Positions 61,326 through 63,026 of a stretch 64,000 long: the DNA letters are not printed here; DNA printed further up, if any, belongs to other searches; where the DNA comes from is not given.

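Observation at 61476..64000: Right-edge fragment of a probable halogenated natural-product locus: ANL adenylating enzyme divergent from a PltA/Bmp2-type halogenase with overlapping start codons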

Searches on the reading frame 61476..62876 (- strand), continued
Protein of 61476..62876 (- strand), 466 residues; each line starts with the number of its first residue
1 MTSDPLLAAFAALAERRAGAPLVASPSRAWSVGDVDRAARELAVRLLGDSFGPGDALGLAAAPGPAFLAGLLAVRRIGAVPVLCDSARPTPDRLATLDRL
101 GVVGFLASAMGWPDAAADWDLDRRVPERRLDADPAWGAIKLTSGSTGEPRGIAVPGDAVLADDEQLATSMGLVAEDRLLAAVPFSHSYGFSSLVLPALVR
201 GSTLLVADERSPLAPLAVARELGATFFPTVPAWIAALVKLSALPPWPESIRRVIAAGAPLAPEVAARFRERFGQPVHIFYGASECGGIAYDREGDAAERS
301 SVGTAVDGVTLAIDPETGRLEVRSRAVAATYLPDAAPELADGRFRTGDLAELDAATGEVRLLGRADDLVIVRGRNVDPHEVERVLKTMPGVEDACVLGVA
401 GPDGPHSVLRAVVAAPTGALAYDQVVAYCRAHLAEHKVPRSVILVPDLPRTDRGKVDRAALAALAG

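Call 18: search_solved_structures(query=L002:6042-7361:-, max_evalue=0.00001, show_alignments=3)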
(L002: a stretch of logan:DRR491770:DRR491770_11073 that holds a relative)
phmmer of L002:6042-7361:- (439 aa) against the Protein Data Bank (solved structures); distinct sequences matched with E-value up to 0.00001: 29.
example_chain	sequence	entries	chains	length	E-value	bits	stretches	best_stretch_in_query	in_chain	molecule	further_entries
3e1t_A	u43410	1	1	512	3.3e-60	207.1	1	10-364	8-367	Halogenase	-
7fco_A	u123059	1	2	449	6e-57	196.4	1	9-366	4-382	ChlB4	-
3i3l_A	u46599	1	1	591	6.6e-54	186.4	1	10-364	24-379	Alkylhalidase CmlS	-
5buk_A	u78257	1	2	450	2.7e-52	181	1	10-364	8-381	FADH2-dependent halogenase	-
8zop_A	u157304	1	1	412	4.1e-52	180.4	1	9-333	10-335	Halogenase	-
5dbj_E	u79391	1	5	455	1.4e-50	175.4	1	8-364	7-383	FADH2-dependent halogenase PltA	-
3nix_A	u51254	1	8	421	2.3e-46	161.5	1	9-391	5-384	Flavoprotein/dehydrogenase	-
5bul_A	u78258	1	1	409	1.3e-43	152.4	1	11-339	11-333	flavin-dependent halogenase triple mutant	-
8gu0_A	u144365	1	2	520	9.3e-43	149.6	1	10-337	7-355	Non-heme halogenase radH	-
5bva_A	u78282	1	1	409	2.9e-42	148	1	11-338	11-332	flavin-dependent halogenase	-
7xgb_A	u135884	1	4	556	7.5e-25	90.6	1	10-347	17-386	Tetracycline 7-halogenase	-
7v0b_A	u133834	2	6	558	7.6e-25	90.6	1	10-347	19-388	Tetracycline 7-halogenase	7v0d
6bza_A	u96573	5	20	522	2.7e-17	65.7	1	10-331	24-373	Halogenase PltM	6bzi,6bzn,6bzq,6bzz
6bzt_A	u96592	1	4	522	2.9e-17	65.6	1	10-331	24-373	Halogenase PltM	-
4k2x_A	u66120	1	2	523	2.1e-12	49.6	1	10-334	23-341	Polyketide oxygenase/hydroxylase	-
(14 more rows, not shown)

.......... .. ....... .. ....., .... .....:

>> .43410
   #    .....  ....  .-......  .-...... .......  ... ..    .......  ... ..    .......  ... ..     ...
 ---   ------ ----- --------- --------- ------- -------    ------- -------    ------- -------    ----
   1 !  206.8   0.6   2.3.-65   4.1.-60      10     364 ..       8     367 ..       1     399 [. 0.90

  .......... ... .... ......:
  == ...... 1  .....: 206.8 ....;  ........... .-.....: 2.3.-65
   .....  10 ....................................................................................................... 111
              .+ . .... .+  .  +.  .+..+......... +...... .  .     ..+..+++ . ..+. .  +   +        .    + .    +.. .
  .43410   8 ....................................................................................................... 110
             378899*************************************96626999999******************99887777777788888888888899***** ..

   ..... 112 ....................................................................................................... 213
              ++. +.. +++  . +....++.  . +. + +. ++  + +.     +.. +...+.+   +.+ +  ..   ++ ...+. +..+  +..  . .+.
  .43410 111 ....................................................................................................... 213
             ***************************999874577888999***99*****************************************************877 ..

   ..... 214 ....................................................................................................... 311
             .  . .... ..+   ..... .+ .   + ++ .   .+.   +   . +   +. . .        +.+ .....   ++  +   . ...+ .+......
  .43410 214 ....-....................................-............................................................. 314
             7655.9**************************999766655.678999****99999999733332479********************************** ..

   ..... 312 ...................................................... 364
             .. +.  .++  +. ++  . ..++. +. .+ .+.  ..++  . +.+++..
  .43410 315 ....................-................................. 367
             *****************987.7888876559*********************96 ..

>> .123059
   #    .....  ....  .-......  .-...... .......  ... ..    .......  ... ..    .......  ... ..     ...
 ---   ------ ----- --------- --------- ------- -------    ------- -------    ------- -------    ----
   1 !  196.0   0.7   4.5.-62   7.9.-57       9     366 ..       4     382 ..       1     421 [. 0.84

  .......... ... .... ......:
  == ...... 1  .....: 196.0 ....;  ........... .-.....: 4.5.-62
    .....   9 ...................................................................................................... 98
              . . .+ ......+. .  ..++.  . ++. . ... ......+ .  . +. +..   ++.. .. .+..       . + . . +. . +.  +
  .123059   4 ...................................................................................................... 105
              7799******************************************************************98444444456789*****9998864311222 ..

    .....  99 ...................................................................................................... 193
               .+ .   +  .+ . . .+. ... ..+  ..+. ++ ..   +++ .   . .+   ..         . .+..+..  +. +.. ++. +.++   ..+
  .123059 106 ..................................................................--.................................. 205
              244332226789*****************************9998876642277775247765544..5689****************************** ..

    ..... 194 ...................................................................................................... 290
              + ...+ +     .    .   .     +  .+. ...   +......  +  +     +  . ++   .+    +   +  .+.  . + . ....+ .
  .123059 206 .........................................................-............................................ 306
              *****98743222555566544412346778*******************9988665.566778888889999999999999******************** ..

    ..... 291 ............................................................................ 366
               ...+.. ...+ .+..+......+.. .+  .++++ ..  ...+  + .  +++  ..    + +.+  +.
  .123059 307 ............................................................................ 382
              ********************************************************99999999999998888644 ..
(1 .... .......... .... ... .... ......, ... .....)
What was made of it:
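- On Flavin-dependent halogenase (FDH), carrier-linked class: Hal1 K77 aligns with the Lys of CndH, ChlB4 and CmlS, and E50 aligns with the GES Glu (call 18).
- Closest known: Carrier-linked. Same: It shares GxGxxG, the GES glutamate, the catalytic Lys, WxWxIP and the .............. FAD motif (call 18).
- The nearest solved relatives mostly act on carrier-tethered substrates, according to established knowledge of CndH, PltA, Mpy16, Bmp2 and ChlB4 (call 18). PltA scores 175 bits and Bmp2 152 bits, both among the solved matches (call 18). CndH, ChlB4, CmlS and Mpy16 all score higher than PltA and Bmp2 (call 18).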

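Call 19: search_solved_structures(query=window:61476-62876:-, max_evalue=1e-10, show_alignments=1)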
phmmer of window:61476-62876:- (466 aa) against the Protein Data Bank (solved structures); distinct sequences matched with E-value up to 1e-10: 107 (the best 60 are shown).
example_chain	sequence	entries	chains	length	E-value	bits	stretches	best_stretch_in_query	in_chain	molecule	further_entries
3cw8_X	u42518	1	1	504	3e-31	112.1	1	130-461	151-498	4-chlorobenzoyl CoA ligase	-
1t5d_X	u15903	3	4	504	3.4e-31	112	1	130-461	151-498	4-chlorobenzoyl CoA ligase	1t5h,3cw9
2qvz_X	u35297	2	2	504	1.3e-30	110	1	130-461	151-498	4-Chlorobenzoate CoA Ligase/Synthetase | 4-Chlorobenzoate CoA Ligase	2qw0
2qvx_X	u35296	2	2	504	2.1e-30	109.4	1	130-461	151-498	4-Chlorobenzoate CoA Ligase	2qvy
3dlp_X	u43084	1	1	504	3.8e-30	108.5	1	130-461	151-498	4-Chlorobenzoate CoA Ligase/Synthetase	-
4fuq_A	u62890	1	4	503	1.3e-28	103.4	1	136-461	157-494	Malonyl CoA synthetase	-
4gxq_A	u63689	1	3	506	9.4e-28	100.6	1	136-461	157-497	Malonyl CoA synthetase, Benzoate-CoA ligase Chimeric protein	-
4fut_A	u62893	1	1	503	1e-27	100.5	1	136-461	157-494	Malonyl CoA synthetase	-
6sq8_A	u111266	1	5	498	1.4e-27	100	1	136-460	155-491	Fatty acid CoA ligase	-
4gxr_A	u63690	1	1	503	3.2e-27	98.8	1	136-461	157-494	Malonyl CoA synthetase, Benzoate-CoA ligase Chimeric protein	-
5u2a_A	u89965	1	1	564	7.6e-27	97.6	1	141-461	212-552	AMP-dependent synthetase and ligase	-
6h1b_A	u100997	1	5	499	1.4e-26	96.7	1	135-459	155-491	Fatty acid CoA ligase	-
8weu_A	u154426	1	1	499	2.6e-26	95.9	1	28-458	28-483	Fatty-acyl-CoA synthase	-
8wev_A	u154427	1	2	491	2.6e-26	95.9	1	28-458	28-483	Feruloyl-CoA Synthetase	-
3r44_A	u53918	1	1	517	1.1e-25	93.7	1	139-461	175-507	fatty acyl CoA synthetase FADD13 (FATTY-ACYL-CoA SYNTHETASE)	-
7thn_B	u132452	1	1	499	1.3e-17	67.2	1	123-464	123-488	L-proline--[L-prolyl-carrier protein] ligase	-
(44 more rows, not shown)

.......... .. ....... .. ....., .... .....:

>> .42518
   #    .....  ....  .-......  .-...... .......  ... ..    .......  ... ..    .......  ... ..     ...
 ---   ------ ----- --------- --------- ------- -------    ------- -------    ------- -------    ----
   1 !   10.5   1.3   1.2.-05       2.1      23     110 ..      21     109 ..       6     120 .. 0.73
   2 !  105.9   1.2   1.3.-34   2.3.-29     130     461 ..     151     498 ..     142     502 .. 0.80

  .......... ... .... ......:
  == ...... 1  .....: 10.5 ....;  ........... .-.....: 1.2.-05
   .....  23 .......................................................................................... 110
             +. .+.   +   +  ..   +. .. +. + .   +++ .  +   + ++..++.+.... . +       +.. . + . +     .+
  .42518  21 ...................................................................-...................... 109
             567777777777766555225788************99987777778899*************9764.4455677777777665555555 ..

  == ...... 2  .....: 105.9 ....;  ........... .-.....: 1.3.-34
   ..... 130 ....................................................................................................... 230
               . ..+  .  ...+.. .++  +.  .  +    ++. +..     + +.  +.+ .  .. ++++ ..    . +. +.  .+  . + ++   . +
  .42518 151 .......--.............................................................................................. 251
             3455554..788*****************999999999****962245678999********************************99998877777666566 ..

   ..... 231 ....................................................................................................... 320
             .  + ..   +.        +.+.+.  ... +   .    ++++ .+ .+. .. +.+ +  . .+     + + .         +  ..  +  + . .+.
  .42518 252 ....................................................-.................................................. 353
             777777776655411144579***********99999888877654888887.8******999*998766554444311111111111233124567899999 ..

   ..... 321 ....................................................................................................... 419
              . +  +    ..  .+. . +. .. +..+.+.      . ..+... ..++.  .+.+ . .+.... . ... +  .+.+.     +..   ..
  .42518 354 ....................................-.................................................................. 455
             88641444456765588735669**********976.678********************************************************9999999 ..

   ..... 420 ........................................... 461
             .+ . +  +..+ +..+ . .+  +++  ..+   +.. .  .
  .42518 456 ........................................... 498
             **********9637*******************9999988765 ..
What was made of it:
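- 61476..62876 (-): ANL adenylating enzyme, 466 aa, short ApeH-like size. Inferred to be an acyl/aryl-ACP synthetase. The best solved relative is 4-chlorobenzoate-CoA ligase at 112 bits (call 19).
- On PltA/Bmp2-type halopyrrole pathway: The ANL scores 67 bits against prolyl-carrier ligase 7thn but 112 bits against 4-chlorobenzoate ligase (call 19).
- The ANL scores 67 bits against a prolyl-carrier ligase (7thn) but 112 bits against 4-chlorobenzoate ligase (call 19).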

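Call 22: search_solved_structures(query=L002:4535-5755:-, max_evalue=1e-20, show_alignments=0)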
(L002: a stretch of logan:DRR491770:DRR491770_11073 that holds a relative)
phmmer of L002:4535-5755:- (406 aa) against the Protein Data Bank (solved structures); distinct sequences matched with E-value up to 1e-20: 89 (the best 60 are shown).
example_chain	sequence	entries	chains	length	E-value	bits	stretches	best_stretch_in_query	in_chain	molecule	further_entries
1j3n_A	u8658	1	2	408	4.3e-71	243.5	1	6-396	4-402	3-oxoacyl-(acyl-carrier protein) synthase II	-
9s5h_B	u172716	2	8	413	2.7e-64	221.1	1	4-399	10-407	3-oxoacyl-(Acyl-carrier-protein) synthase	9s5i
4ls5_A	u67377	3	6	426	1.2e-63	219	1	3-398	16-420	3-oxoacyl-[acyl-carrier-protein] synthase 2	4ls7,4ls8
4ls6_A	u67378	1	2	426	1.6e-63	218.6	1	3-398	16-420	3-oxoacyl-[acyl-carrier-protein] synthase 2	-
1ox0_A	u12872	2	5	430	3.3e-62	214.2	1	5-396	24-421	Beta ketoacyl-acyl carrier protein synthase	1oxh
2rjt_A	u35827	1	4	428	1.7e-61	211.9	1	5-396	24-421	Beta-ketoacyl-ACP synthase II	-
2alm_A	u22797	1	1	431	9.7e-61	209.4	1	5-396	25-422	3-oxoacyl-(acyl-carrier-protein) synthase II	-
6okg_A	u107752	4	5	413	1.2e-60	209.1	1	1-398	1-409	3-oxoacyl-[acyl-carrier-protein] synthase 2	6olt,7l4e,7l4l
2gfw_A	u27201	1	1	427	2.3e-60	208.2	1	4-398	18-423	3-oxoacyl-[acyl-carrier-protein] synthase 2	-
1b3n_A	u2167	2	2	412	2.7e-60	208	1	5-398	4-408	PROTEIN (KETOACYL ACYL CARRIER PROTEIN SYNTHASE 2) | BETA-KETOACYL ACP SYNTHASE II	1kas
2gfy_A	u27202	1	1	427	2.7e-59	204.7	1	4-398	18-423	3-oxoacyl-[acyl-carrier-protein] synthase 2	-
3hnz_A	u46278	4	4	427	5.5e-59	203.6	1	4-398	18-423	3-oxoacyl-[acyl-carrier-protein] synthase 2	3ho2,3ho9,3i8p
9lpl_A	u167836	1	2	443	6.1e-59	203.5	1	4-398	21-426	3-oxoacyl-[acyl-carrier-protein] synthase 2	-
2gfv_A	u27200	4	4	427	8.8e-59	203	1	4-398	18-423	3-oxoacyl-[acyl-carrier-protein] synthase 2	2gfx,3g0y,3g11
3o04_A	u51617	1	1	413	1.2e-58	202.6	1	4-399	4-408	beta-keto-acyl carrier protein synthase II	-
6qsp_A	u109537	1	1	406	6.3e-45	157.4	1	98-399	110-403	Beta-ketoacyl synthase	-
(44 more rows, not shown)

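Call 23: search_solved_structures(query=L002:3318-4538:-, max_evalue=1e-8, show_alignments=0)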
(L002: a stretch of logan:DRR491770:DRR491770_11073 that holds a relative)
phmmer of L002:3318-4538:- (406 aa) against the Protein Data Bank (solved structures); distinct sequences matched with E-value up to 1e-8: 73 (the best 60 are shown).
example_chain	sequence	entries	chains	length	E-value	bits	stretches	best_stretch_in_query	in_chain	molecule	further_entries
1j3n_A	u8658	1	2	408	3.9e-30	108.7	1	1-378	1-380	3-oxoacyl-(acyl-carrier protein) synthase II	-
9n50_A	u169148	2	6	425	1.7e-28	103.4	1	2-402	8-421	3-oxoacyl-[acyl-carrier-protein] synthase, mitochondrial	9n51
2iwy_A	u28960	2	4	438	1.9e-28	103.2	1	2-402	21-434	3-OXOACYL-[ACYL-CARRIER-PROTEIN] SYNTHASE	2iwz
2c9h_A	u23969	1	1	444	2e-28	103.1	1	2-402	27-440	MITOCHONDRIAL BETA-KETOACYL SYNTHASE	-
1e5m_A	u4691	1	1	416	4.2e-28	102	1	3-376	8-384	BETA KETOACYL ACYL CARRIER PROTEIN SYNTHASE II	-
4ls6_A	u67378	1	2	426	2.3e-27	99.6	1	3-402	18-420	3-oxoacyl-[acyl-carrier-protein] synthase 2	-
2gfv_A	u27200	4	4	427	3e-27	99.2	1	2-402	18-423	3-oxoacyl-[acyl-carrier-protein] synthase 2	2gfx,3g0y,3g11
9lpl_A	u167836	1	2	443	3.4e-27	99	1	2-402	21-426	3-oxoacyl-[acyl-carrier-protein] synthase 2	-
4ls5_A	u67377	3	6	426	7.9e-27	97.8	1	3-402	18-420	3-oxoacyl-[acyl-carrier-protein] synthase 2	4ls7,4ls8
3hnz_A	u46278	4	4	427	1.2e-26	97.2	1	2-402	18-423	3-oxoacyl-[acyl-carrier-protein] synthase 2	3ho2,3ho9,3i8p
6okg_A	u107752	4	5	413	1.3e-26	97.1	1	2-402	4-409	3-oxoacyl-[acyl-carrier-protein] synthase 2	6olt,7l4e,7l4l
1b3n_A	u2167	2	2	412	1.3e-26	97.1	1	2-402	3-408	PROTEIN (KETOACYL ACYL CARRIER PROTEIN SYNTHASE 2) | BETA-KETOACYL ACP SYNTHASE II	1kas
2gfw_A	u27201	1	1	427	1.5e-26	96.9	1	2-402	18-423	3-oxoacyl-[acyl-carrier-protein] synthase 2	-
1tqy_A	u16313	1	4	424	4.1e-26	95.5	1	2-403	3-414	Actinorhodin polyketide putative beta-ketoacyl synthase 1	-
2gfy_A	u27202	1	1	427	1.3e-25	93.9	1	2-402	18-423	3-oxoacyl-[acyl-carrier-protein] synthase 2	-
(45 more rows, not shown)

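Call 29: find_related_loci(query=A1, collection=genome_contigs, flank=10000)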
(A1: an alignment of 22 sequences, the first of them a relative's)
Query A1 (439 aa) in genome_contigs; peptide patterns used: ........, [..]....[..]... (x = any residue, [..] = any of these).
600 stretches matched a pattern (row limit reached: there are more); 566 encode a relative of the query (tblastn E <= 1e-3); the best 80 are kept; 80 distinct loci.
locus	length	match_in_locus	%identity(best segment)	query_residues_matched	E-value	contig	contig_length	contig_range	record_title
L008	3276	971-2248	73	11-437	0e+0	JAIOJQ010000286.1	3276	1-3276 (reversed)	MAG: Thermoanaerobaculia bacterium isolate MAG_60 contig_174664, whole genome shotgun sequence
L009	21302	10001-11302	61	1-434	3e-170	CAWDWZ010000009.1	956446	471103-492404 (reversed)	MAG: Thermoanaerobaculia bacterium isolate MFD05942.bin.2.306 genome assembly, contig: contig_721, whole genome shotgun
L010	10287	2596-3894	61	1-432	9e-170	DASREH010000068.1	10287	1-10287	MAG TPA_asm: Candidatus Udaeobacter sp. isolate SMAG_U10001 k141_1847418, whole genome shotgun sequence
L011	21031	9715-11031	61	1-439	7e-169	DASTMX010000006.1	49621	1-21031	MAG TPA_asm: Candidatus Udaeobacter sp. isolate SMAG_U3864 k141_760319, whole genome shotgun sequence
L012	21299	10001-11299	60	1-432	4e-166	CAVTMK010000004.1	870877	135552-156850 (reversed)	MAG: uncultured Verrucomicrobiae bacterium isolate MFD06526.bin.1.22 genome assembly, contig: contig_760, whole genome s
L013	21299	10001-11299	60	1-434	1e-165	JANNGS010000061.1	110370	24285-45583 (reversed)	MAG: Thermoanaerobaculia bacterium isolate SOY_6_C_metabat_392 SOY_6_C_k141_4937197, whole genome shotgun sequence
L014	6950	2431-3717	59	5-431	1e-164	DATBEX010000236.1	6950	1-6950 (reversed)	MAG TPA_asm: Candidatus Udaeobacter sp. isolate SMAG_U3793 k141_1188082, whole genome shotgun sequence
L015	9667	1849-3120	63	8-431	3e-164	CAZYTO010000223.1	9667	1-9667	MAG TPA_asm: uncultured Thermoanaerobaculia bacterium isolate binchicken_co185_101 genome assembly, contig: NODE_12243_l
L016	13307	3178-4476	60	1-432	3e-159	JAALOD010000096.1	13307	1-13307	MAG: Candidatus Udaeobacter sp. isolate AEW3 Udaeo2_96, whole genome shotgun sequence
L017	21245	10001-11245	62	8-417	6e-159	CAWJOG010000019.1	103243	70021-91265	MAG: Vicinamibacterales bacterium isolate MFD02840.bin.2.32 genome assembly, contig: contig_69392, whole genome shotgun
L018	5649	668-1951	61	4-434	2e-160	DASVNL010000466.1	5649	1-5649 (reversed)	MAG TPA_asm: Thermoanaerobaculia bacterium isolate SMAG_U3126 k141_585972, whole genome shotgun sequence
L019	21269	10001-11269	62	4-426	5e-159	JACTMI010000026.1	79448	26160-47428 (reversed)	MAG: Acidobacteria bacterium isolate BJ1 scaffold_311, whole genome shotgun sequence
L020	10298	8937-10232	60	1-431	3e-157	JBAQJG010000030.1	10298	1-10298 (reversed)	MAG: Chthoniobacterales bacterium isolate MFD06573_ilm_asm_bin11 k127_278305, whole genome shotgun sequence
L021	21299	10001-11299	60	1-431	2e-155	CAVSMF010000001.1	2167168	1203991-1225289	MAG: uncultured Verrucomicrobiae bacterium isolate MFD04944.bin.1.307 genome assembly, contig: contig_11314, whole genom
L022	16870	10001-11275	58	8-417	1e-154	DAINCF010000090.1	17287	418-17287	MAG TPA_asm: Vicinamibacterales bacterium isolate CTOTU39262 NODE_319_length_17287_cov_8.085887, whole genome shotgun se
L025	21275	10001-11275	57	8-431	2e-150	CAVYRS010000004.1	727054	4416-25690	MAG: uncultured Acidobacteriota bacterium isolate MFD06229.bin.2.32 genome assembly, contig: contig_6034, whole genome s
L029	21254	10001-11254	56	8-424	2e-133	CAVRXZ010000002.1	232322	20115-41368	MAG: uncultured Acidobacteriota bacterium isolate MFD02242.bin.2.305 genome assembly, contig: contig_12032, whole genome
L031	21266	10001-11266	55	4-423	6e-124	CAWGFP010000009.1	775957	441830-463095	MAG: Thermoanaerobaculia bacterium isolate MFD05567.bin.3.524 genome assembly, contig: contig_20978, whole genome shotgu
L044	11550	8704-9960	46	2-422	2e-106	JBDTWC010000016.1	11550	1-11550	MAG: Acidobacteriota bacterium isolate cluster3_bin.82 NODE_24534_length_11550_cov_5.064028, whole genome shotgun sequen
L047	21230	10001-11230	47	11-423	4e-104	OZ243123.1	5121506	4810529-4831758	MAG: Candidatus Multivoradales bacterium isolate 37dedafc-40d8-43fe-ad9b-d79932a92f14 genome assembly, chromosome: 1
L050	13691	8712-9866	45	30-413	3e-103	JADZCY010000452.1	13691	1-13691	MAG: Acidobacteria bacterium isolate SJ750 c_000001891909, whole genome shotgun sequence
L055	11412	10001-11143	48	35-415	8e-100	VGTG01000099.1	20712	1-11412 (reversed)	MAG: Deltaproteobacteria bacterium isolate K_DeepCast_65m_m2_035 K_DeepCast_65m_m2_035_Ga0194128_10004390, whole genome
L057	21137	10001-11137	46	32-410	8e-94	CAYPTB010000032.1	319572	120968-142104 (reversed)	MAG TPA_asm: uncultured Planctomycetaceae bacterium isolate binchicken_co31_419 genome assembly, contig: k141_5363255, w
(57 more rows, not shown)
